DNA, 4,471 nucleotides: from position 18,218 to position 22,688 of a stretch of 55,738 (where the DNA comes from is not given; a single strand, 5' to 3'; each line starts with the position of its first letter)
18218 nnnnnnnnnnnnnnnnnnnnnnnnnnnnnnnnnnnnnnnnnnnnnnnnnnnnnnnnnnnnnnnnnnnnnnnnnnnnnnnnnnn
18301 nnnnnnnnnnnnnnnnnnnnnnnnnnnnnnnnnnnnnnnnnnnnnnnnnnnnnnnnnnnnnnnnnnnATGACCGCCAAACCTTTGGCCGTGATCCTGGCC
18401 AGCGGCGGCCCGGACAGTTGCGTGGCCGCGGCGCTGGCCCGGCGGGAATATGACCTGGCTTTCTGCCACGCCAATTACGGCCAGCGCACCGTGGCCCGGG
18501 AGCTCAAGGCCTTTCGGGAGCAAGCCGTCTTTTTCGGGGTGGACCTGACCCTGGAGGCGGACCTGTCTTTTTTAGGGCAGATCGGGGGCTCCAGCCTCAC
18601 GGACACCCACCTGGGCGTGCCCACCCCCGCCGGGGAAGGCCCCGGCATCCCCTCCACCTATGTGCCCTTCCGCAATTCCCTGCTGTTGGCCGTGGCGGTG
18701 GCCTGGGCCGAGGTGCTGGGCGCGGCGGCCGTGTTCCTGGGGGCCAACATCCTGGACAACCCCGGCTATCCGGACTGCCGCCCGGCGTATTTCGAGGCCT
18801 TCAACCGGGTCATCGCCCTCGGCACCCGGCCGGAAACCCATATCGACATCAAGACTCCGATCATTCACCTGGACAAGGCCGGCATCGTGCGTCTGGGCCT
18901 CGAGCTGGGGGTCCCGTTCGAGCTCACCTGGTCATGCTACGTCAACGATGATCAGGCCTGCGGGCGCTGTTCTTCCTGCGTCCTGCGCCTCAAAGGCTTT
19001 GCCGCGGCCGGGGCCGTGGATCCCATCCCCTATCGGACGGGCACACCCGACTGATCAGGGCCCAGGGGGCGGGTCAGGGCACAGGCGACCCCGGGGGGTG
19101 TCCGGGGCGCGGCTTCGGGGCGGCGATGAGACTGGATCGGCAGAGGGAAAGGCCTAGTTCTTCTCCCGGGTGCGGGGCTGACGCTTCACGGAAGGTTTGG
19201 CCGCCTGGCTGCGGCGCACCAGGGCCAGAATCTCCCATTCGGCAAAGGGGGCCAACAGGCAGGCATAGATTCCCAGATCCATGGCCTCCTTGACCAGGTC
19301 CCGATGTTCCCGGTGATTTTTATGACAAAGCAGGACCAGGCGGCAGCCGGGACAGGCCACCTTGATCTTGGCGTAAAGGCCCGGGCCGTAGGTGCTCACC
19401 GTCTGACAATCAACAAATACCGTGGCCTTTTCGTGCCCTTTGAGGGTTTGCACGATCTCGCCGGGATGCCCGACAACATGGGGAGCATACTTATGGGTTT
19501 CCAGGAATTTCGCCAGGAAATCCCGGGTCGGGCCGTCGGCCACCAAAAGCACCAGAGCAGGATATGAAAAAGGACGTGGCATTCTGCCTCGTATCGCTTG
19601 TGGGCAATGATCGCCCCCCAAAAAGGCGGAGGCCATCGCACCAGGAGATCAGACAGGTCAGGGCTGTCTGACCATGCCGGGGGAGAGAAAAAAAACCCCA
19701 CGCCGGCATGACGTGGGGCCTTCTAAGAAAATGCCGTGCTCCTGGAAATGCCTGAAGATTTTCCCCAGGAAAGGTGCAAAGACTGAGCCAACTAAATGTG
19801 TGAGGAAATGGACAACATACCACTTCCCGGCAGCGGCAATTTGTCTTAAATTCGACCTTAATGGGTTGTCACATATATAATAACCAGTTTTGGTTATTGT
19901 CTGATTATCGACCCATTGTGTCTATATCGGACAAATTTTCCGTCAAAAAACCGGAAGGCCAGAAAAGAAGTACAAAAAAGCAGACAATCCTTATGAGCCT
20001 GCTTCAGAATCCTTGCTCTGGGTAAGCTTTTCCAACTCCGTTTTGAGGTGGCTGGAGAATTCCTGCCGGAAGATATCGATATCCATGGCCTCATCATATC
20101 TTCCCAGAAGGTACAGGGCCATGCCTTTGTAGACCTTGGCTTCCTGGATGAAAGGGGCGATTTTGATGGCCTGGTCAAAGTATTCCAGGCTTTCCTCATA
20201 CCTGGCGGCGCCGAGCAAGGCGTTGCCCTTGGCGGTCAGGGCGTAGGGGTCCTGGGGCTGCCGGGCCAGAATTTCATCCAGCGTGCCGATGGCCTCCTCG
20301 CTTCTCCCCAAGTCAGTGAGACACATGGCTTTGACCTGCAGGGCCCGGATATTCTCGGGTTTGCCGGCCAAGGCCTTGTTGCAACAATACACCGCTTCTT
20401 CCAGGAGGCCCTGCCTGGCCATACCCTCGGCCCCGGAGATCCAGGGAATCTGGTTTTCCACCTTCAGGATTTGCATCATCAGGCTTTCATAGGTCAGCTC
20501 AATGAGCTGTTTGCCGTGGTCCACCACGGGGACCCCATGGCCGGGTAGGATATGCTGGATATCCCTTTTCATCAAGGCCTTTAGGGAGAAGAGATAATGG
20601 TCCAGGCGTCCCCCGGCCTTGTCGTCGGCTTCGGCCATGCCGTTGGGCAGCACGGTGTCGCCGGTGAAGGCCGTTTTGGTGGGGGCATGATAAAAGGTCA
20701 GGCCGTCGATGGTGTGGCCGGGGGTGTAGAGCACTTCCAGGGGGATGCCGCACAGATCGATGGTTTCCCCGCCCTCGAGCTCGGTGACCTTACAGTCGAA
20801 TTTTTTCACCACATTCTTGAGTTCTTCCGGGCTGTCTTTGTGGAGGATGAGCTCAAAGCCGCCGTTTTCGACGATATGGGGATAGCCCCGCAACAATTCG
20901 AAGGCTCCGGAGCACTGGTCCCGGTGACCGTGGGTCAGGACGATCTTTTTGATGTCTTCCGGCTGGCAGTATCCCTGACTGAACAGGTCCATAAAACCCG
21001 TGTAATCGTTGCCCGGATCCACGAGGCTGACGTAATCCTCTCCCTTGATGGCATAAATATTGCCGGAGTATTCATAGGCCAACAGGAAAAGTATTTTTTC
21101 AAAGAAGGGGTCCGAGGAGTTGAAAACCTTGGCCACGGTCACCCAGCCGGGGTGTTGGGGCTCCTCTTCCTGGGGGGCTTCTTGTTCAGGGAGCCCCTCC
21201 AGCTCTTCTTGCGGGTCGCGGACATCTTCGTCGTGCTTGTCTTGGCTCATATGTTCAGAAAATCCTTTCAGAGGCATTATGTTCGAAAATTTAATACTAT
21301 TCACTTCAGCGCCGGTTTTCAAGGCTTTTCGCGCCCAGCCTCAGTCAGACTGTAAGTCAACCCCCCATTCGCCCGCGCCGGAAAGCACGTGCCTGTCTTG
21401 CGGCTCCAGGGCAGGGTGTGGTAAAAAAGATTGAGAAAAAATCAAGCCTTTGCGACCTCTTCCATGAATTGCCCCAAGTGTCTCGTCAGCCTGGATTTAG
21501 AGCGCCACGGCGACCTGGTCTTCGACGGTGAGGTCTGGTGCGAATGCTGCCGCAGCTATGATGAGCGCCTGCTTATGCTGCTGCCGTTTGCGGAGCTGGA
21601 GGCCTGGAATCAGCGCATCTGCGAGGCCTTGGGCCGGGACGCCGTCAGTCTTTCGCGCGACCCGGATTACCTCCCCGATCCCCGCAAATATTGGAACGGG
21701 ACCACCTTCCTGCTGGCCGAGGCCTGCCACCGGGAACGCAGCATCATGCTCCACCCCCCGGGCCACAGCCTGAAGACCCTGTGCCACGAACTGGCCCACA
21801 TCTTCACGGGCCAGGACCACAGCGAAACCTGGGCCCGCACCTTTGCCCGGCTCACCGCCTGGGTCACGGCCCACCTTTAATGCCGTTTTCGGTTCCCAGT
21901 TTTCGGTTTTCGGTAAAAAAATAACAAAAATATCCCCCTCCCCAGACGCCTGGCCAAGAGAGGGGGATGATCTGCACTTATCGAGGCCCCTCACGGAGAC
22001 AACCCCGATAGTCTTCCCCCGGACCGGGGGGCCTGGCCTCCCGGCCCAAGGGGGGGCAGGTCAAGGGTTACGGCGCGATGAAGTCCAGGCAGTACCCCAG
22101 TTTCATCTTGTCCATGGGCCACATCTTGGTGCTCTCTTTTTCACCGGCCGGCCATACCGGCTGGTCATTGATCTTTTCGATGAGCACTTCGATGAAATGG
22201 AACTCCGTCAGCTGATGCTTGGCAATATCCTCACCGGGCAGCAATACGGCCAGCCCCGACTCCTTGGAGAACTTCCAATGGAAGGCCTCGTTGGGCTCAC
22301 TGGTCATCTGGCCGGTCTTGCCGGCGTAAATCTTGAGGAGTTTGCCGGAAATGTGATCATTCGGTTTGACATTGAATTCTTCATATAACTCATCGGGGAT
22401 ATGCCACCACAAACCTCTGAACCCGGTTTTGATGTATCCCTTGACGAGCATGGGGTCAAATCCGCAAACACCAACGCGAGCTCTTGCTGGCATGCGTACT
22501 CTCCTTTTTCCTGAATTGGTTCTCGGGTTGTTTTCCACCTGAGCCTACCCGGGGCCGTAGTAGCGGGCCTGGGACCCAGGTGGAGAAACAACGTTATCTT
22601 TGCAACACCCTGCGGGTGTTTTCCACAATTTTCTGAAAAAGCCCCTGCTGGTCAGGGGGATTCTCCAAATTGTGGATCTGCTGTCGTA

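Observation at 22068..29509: Sigma-54 PAS/GAF activator driving a self-contained operon of two aberrant CaiB-type CoA-transferase-like proteins plus four family-less small proteins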

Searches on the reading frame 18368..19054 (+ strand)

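Call 56: search_protein_families(library=pfam, proteins=[window:18368-19054:+], max_evalue=0.01)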
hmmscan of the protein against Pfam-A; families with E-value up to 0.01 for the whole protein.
window:18368-19054:+ (228 aa): 1 family
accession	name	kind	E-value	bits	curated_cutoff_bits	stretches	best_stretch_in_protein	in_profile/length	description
PF06508.19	QueC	-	3.3e-61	206.9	22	1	7-214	2-209/210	Queuosine biosynthesis protein QueC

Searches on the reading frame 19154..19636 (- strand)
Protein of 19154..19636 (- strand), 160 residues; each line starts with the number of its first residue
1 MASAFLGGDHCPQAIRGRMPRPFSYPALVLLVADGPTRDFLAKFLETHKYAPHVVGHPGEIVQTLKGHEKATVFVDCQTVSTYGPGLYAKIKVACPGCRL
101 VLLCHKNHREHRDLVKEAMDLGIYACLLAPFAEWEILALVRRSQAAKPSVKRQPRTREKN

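Call 56: search_protein_families(library=pfam, proteins=[window:19154-19636:-], max_evalue=0.01)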
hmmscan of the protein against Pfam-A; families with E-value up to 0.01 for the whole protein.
window:19154-19636:- (160 aa): 1 family
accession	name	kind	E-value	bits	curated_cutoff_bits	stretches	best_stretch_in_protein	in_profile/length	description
PF00072.30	Response_reg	-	0.00033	21.3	30.2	1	30-140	2-110/111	Response regulator receiver domain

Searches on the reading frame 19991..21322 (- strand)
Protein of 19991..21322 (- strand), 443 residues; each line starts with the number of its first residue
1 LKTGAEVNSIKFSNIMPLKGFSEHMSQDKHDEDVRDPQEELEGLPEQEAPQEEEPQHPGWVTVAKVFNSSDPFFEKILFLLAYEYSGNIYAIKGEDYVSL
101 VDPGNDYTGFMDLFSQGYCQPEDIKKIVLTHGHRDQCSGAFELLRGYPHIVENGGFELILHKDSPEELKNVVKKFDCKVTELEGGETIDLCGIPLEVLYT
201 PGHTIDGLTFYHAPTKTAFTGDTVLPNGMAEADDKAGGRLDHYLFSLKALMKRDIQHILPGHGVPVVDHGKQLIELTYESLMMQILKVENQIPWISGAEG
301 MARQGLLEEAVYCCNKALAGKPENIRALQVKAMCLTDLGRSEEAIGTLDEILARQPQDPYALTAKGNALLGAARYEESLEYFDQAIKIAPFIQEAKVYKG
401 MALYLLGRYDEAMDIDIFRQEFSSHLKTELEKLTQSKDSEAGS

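Call 56: search_protein_families(library=pfam, proteins=[window:19991-21322:-], max_evalue=0.01)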
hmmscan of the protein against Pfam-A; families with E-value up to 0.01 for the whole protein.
window:19991-21322:- (443 aa): 18 families
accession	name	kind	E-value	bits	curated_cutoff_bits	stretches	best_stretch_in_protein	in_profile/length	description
PF00753.33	Lactamase_B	-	1.5e-18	67.9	22.7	1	85-262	4-196/196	Metallo-beta-lactamase superfamily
PF00515.34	TPR_1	-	4.4e-13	48.9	27.8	1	360-390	2-32/34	Tetratricopeptide repeat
PF13432.12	TPR_16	-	9.3e-13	48.8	32.7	1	364-414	2-52/65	Tetratricopeptide repeat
PF14559.12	TPR_19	-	2.7e-12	47.3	25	1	304-365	4-65/68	Tetratricopeptide repeat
PF07719.23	TPR_2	-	2.4e-11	43.2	27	1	359-390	1-32/34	Tetratricopeptide repeat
PF13431.12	TPR_17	-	8e-10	38.7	24.4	0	313-345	1-33/34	Tetratricopeptide repeat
PF12895.13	ANAPC3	-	5e-08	33.5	27.2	1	299-350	31-81/82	Anaphase-promoting complex, cyclosome, subunit 3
PF13428.12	TPR_14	-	8.9e-08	32.5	23.5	1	326-367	2-43/44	Tetratricopeptide repeat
PF13181.12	TPR_8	-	7e-07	29.4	25.7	0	361-390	3-32/34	Tetratricopeptide repeat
PF13424.12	TPR_12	-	7.6e-07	29.7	30.1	1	331-389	9-75/77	Tetratricopeptide repeat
PF13176.12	TPR_7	-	1.1e-05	25.6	27.9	0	328-359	2-35/36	Tetratricopeptide repeat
PF12706.13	Lactamase_B_2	-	5e-05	23.4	27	1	100-225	4-145/200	Beta-lactamase superfamily domain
PF13174.12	TPR_6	-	0.00018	22.4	26.3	0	332-357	7-32/33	Tetratricopeptide repeat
PF13371.12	TPR_9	-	0.00018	21.9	35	1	301-364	5-68/73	Tetratricopeptide repeat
PF13414.12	TPR_11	-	0.00025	21.1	26.8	0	336-369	5-38/42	TPR repeat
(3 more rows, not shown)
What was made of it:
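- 19991..21322 (-): Metallo-beta-lactamase-fold domain (glyoxalase-II-like) plus C-terminal TPR repeats (start codon uncertain). Lactamase_B and TPR families (call 56).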

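Call 57: search_solved_structures(query=window:19991-21322:-, max_evalue=0.001)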
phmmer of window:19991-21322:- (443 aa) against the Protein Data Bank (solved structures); distinct sequences matched with E-value up to 0.001: 38.
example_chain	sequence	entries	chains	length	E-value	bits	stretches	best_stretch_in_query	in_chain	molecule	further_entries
9qhb_A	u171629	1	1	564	3.6e-15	59.2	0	350-415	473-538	Engineered tetratricopeptide repeat protein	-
8bu0_A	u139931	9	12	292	2.6e-14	56.4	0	354-414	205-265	Consensus tetratricopeptide repeat protein | Crystal structure of an 8-repeat consensus TPR superhelix with Zinc. | Monomer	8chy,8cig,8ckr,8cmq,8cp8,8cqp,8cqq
4ad9_A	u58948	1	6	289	2.7e-11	46.5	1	123-274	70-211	BETA-LACTAMASE-LIKE PROTEIN 2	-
9qhc_A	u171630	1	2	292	1e-08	38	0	351-414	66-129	Engineered tetratricopeptide repeat protein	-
2xf4_A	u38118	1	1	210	1.5e-08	37.4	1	96-263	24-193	HYDROXYACYLGLUTATHIONE HYDROLASE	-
4r7s_A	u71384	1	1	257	7e-08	35.2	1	302-414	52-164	Tetratricopeptide repeat protein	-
2fo7_A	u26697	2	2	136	1.3e-07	34.3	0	354-414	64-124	SYNTHETIC CONSENSUS TPR PROTEIN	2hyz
8ch0_A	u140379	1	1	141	1.5e-07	34.2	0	345-414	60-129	Consensus tetratricopeptide repeat protein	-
8ewo_A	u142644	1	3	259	4.1e-07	32.7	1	166-250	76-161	PA1813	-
7l0b_A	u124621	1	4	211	1.6e-06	30.7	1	87-264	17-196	Hydroxyacylglutathione hydrolase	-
6rz0_A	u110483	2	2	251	3.6e-06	29.6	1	99-250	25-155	Hydroxyacylglutathione hydrolase GloB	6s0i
1na0_A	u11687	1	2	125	1.4e-05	27.6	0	365-414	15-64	designed protein CTPR3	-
5fzq_A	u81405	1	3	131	1.5e-05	27.6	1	294-390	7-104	DESIGNED TPR PROTEIN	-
5fzr_A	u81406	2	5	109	1.6e-05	27.4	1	293-388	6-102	DESIGNED TPR PROTEIN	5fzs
4ui9_X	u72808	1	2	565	2.2e-05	27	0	308-394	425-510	ANAPHASE-PROMOTING COMPLEX SUBUNIT 7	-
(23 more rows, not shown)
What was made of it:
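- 19991..21322 (-): Nearest PDB sequences are LACTB2 and hydroxyacylglutathione hydrolases (call 57).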

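Call 66: search_protein_families(library=ncbifam, proteins=[window:19991-21322:-], max_evalue=0.00001)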
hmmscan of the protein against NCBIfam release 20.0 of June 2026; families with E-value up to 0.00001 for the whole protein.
window:19991-21322:- (443 aa): 8 families
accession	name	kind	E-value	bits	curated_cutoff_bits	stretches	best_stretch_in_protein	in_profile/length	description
TIGR02917.1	PEP_TPR_lipo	equivalog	2.6e-12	45.5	312.2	1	304-412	308-416/899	XrtA/PEP-CTERM system TPR-repeat protein PrsT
TIGR03413.1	GSH_gloB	equivalog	6.8e-11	42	200.8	1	89-228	12-132/248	hydroxyacylglutathione hydrolase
NF040959.1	MamA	equivalog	8.7e-11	41.6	200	1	302-406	82-184/204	magnetosome protein MamA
TIGR04559.1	SoxH_rel_PQQ_2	hypoth_equivalog_domain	6.7e-10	38.8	280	1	88-272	31-222/283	quinoprotein relay system zinc metallohydrolase 2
NF007597.0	PRK10241.1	equivalog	1.4e-08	34.3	421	1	97-230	23-135/251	hydroxyacylglutathione hydrolase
NF033088.2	bla_subclass_B1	equivalog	3.3e-06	26.9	200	1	88-278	32-213/217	subclass B1 metallo-beta-lactamase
TIGR04558.1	SoxH_rel_PQQ_1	hypoth_equivalog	4.8e-06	25.9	300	0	187-280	141-229/285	quinoprotein relay system zinc metallohydrolase 1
NF052415.1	T3SS_chap_SctY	equivalog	5.8e-06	26.8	70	0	322-413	3-97/106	type III secretion apparatus assembly chaperone SctY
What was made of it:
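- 19991..21322 (-): TIGR03413 gloB gives a weak hit (call 66).
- On Glyoxalase II-type metallo-beta-lactamase-fold thioester hydrolases: Similarity to GloB models is weak: 42 bits against a cutoff of 200.8 (call 66).
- The MBL domain is nearest to LACTB2 and glyoxalase II (calls 57, 66).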

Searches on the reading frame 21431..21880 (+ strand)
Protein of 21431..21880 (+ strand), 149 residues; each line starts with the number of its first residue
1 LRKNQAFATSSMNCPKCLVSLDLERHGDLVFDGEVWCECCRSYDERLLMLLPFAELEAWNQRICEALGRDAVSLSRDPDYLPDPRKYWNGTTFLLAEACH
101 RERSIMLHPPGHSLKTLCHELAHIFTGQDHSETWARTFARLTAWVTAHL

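Call 56: search_protein_families(library=pfam, proteins=[window:21431-21880:+], max_evalue=0.01)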
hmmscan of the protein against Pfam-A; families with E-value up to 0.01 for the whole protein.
window:21431-21880:+ (149 aa): 0 families
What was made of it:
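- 21431..21880 (+): 149-aa HExxH protein on the opposite strand between F and the MBL gene; membership doubtful. No Pfam match (call 56).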

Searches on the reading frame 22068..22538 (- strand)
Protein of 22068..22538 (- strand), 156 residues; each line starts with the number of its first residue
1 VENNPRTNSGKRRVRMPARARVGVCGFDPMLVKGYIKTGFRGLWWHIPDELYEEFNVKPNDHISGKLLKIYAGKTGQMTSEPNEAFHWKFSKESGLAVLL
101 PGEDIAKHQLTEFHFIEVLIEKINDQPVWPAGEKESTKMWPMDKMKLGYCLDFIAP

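Call 3: search_protein_families(library=pfam, proteins=[window:22068-22538:-], max_evalue=0.1)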
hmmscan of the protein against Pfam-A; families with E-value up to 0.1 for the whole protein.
window:22068-22538:- (156 aa): 0 families

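Call 4: search_protein_families(library=ncbifam, proteins=[window:22068-22538:-], max_evalue=0.1)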
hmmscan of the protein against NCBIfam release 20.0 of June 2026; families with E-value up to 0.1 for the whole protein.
window:22068-22538:- (156 aa): 0 families

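Call 26: search_solved_structures(query=A2, max_evalue=10)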
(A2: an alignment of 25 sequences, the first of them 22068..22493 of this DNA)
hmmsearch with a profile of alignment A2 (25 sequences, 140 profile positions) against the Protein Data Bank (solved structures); distinct sequences matched with E-value up to 10: 1.
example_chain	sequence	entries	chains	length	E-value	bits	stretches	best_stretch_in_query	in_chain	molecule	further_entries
6tl1_A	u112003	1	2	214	0.76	13.1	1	46-109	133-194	Protein TASOR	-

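Call 54: search_protein_families(library=pfam, alignment_id=A2, max_evalue=5)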
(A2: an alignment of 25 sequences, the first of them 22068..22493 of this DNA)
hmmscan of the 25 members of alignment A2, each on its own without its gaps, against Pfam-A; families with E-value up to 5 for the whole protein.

A. member 1, window:22068-22493:- (141 aa): 0 families

B. families by the number of members that match (of 25 scanned): 1 family
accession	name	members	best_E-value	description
PF15869.11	TolB_like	1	0.29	TolB-like 6-blade propeller-like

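Call 60: find_homologous_proteins(query=window:22068-22493:-, max_evalue=0.001)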
Query window:22068-22493:- (141 aa): 524 proteins with E <= 0.001 among 535 candidates; the best 120 are listed.
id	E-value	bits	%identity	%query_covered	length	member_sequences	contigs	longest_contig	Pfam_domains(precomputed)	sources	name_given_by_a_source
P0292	4.4e-88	311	93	100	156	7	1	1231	-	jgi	jgi:hypothetical protein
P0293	3.4e-82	292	87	100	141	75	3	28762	-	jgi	jgi:hypothetical protein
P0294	3.1e-79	282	84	100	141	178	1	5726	-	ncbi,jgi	jgi:hypothetical protein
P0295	1.2e-78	280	85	100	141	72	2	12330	-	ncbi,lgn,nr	ncbi:MAG: hypothetical protein PHU44_10465 [Syntrophales bacterium]|nr:hypothetical protein [Syntrop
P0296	1.2e-78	280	84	100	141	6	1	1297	-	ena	-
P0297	4.2e-78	278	84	100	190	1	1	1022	-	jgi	jgi:hypothetical protein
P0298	8.7e-77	274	82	100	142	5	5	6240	-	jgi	jgi:hypothetical protein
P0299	7.1e-73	261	78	99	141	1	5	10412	-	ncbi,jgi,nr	ncbi:MAG: hypothetical protein JRI57_10405 [Deltaproteobacteria bacterium]|nr:hypothetical protein [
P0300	3.3e-71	256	77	100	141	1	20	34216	-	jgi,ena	jgi:hypothetical protein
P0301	7.6e-71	255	76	100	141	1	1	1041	-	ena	-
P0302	1.0e-70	254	76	100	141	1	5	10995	-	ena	-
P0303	2.1e-70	253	76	100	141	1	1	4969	-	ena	-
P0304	2.1e-70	253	76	100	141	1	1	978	-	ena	-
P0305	2.3e-70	253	76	100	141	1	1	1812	-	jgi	jgi:hypothetical protein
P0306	4.2e-70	252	76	100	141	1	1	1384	-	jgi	-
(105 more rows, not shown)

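Call 68: predict_structure(alignment_id=A6)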
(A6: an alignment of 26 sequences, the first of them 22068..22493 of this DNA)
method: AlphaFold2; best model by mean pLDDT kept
length: 141 residues; sequences in the alignment: 26
mean_pLDDT: 82.3   pTM: 0.79
mean pLDDT of the five models: 82.3, 80.6, 79.9, 77.6, 69.3
residues with pLDDT >= 90: 62; 70-90: 55; 50-70: 11; < 50: 13
segments of 3 or more residues with pLDDT < 50: 13-25
pLDDT, mean of each block of 10 residues (from residue 1): 88 47 60 90 93 93 94 88 88 86 95 82 87 64 52
secondary structure, 60 per line:
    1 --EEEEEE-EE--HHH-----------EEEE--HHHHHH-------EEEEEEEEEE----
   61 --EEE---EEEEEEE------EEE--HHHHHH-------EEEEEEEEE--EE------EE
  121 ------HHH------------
elements in order: E3-8 E28-31 H34-39 E47-56 E63-65 E69-75 E82-84 H87-92 E100-108
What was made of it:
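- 22068..22493 (-): Protein F (141 aa from the conserved ATG): orphan with a swapped-hairpin beta-barrel-like fold and invariant R6, C10, G11, D13, P14. AF2 pLDDT 82 (call 68).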

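Call 70: fold_search(model_id=the predicted structure, library=pdb)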
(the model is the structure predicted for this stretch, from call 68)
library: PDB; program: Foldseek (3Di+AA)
matches with E <= 10: 364; with E <= 0.001: 0
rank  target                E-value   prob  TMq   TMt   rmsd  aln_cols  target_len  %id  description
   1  2glw_MODEL_1_A        5.4e-02  0.99  0.41  0.59   4.9       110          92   15  The solution structure of PHS018 from pyrococcus horikoshii (released 2006-12-05)
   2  8udz_B                1.6e-01  0.08  0.18  0.10  16.7       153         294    7  The Structure of LTBP-49247 Fab Bound to TGFbeta1 Small Latent Complex (released 2024-07-17)
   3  8fth                  1.8e-01  0.51  0.33  0.06   6.3       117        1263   11  Chaetomium thermophilum SETX - NPPC internal deletion (released 2023-10-25)
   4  8rao_O                2.6e-01  0.41  0.33  0.10   6.9       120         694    6  Structure of Sen1-ADP.BeF3-RNA complex (released 2024-10-30)
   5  8fxs_B                2.6e-01  0.05  0.13  0.09  15.2       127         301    9  Crystal structure of human pro-TGF-beta2 in complex with Nb9 (released 2023-06-21)
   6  8ftm_A                2.7e-01  0.47  0.35  0.10   5.7       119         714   11  Setx-ssRNA-ADP-SO4 complex (released 2023-10-25)
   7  8fxs_A                2.9e-01  0.06  0.15  0.09  15.0       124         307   10  Crystal structure of human pro-TGF-beta2 in complex with Nb9 (released 2023-06-21)
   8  8fxv_A                3.0e-01  0.05  0.14  0.09  15.1       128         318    9  Crystal structure of human proTGF-beta2 in complex with Nb18 (released 2023-06-21)
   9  3bnw_A                3.2e-01  0.66  0.42  0.38   9.6       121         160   10  Crystal structure of riboflavin kinase from Trypanosoma brucei (released 2008-01-08)
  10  5ffo_G                3.2e-01  0.06  0.16  0.10  16.6       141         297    8  Integrin alpha V beta 6 in complex with pro-TGF-beta (released 2017-01-25)
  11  5mzn                  3.4e-01  0.11  0.20  0.06  12.2       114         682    8  Helicase Sen1 (released 2017-04-19)
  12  7lrn_B                3.6e-01  0.28  0.33  0.22   6.5       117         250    8  Structure of the Siderophore Interacting Protein from Acinetbacter baumannii (released 2021-07-21)
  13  8jiv_Cf               3.6e-01  0.18  0.26  0.29   7.5       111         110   14  Atomic structure of wheat ribosome reveals unique features of the plant ribosomes (released 2024-03-27)
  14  4ofq_B                4.0e-01  0.05  0.15  0.09  18.0       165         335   12  Structure of the C-terminal domain of the Streptococcus pyogenes antigen I/II-family protein AspA (released 2014-03-12)
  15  8rex_C                5.3e-01  0.04  0.15  0.12  16.8       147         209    7  CryoEM structure of mouse GARP-lTGFbeta1 in complex with a Fab fragment derived from an activating antibody. (released 2025-06-25)
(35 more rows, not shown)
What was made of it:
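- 22068..22493 (-): Best Foldseek hit is PhS018, 2glw, probability 0.99, E 0.054 (call 70).
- Closest known: PhS018 of Pyrococcus horikoshii. Same: Best structural match of the F model: Foldseek probability 0.99, TM 0.59 on the target (call 70).
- F has an AbrB-like swapped-hairpin fold, which is often DNA-binding (call 70).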
